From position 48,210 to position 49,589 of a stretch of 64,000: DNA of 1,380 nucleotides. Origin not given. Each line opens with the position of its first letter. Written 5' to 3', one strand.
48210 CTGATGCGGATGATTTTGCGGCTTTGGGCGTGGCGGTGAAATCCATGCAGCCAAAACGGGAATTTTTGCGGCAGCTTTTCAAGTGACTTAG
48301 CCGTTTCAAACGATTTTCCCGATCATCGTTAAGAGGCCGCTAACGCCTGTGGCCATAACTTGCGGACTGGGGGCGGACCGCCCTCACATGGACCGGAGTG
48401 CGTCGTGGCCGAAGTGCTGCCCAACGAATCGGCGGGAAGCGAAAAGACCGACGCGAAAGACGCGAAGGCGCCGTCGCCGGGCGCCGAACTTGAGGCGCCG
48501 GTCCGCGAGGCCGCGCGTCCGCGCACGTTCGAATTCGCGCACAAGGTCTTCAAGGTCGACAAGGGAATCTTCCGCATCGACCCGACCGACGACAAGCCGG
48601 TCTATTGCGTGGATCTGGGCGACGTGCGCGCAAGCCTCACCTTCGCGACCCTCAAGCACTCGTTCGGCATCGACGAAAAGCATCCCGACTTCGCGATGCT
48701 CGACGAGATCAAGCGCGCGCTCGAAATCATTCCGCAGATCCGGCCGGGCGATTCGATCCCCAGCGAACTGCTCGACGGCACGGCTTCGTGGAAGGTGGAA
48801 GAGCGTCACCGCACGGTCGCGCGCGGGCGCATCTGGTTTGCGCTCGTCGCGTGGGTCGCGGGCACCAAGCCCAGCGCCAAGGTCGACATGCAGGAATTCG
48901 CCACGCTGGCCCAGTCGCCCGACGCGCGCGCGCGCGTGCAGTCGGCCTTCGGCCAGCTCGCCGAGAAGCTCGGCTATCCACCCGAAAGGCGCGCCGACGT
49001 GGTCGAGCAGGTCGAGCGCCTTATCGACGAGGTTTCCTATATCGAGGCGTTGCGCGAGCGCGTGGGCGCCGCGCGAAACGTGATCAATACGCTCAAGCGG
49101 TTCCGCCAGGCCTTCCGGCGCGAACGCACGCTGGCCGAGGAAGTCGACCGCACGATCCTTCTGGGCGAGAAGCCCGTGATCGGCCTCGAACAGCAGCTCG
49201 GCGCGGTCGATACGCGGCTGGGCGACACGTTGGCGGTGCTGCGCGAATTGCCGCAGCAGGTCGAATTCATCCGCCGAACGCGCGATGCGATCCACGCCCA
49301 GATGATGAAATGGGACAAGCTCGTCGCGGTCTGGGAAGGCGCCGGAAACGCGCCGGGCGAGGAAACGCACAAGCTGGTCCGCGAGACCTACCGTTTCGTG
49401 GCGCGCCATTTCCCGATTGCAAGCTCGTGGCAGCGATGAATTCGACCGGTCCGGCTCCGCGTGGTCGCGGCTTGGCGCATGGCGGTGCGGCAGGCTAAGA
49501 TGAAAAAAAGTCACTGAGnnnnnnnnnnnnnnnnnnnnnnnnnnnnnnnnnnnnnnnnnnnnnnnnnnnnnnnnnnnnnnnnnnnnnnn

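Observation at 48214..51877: Uncharacterised three-gene cassette: duplicated unknown protein pair plus a pentapeptide-repeat protein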

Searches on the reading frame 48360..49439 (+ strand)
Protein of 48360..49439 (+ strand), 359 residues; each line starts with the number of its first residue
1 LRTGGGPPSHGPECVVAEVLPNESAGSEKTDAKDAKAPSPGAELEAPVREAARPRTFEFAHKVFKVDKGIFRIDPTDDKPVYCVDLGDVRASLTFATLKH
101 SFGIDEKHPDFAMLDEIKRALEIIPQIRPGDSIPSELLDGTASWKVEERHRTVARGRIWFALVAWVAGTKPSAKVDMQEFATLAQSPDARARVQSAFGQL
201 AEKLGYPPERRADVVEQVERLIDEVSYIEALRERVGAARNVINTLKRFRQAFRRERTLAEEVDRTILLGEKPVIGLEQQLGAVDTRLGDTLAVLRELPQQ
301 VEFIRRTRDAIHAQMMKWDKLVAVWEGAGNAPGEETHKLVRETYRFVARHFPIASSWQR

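Call 3: search_protein_families(library=pfam, proteins=[window:48360-49439:+], max_evalue=1)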
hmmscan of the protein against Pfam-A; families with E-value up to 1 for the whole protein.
window:48360-49439:+ (359 aa): 2 families
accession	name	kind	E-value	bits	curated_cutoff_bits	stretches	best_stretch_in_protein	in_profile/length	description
PF18052.6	Rx_N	-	0.036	14.6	27.7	0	193-236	2-45/93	Rx N-terminal domain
PF07889.17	DUF1664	-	0.24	11.9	34.6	0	276-326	64-114/124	Protein of unknown function (DUF1664)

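Call 4: search_protein_families(library=ncbifam, proteins=[window:48360-49439:+], max_evalue=1)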
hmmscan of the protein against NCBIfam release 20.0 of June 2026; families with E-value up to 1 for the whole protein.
window:48360-49439:+ (359 aa): 0 families

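Call 5: search_protein_families(library=padloc, proteins=[window:48360-49439:+], max_evalue=1)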
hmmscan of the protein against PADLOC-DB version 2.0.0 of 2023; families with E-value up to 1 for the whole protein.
window:48360-49439:+ (359 aa): 0 families
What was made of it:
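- There is no PADLOC family match (call 5).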
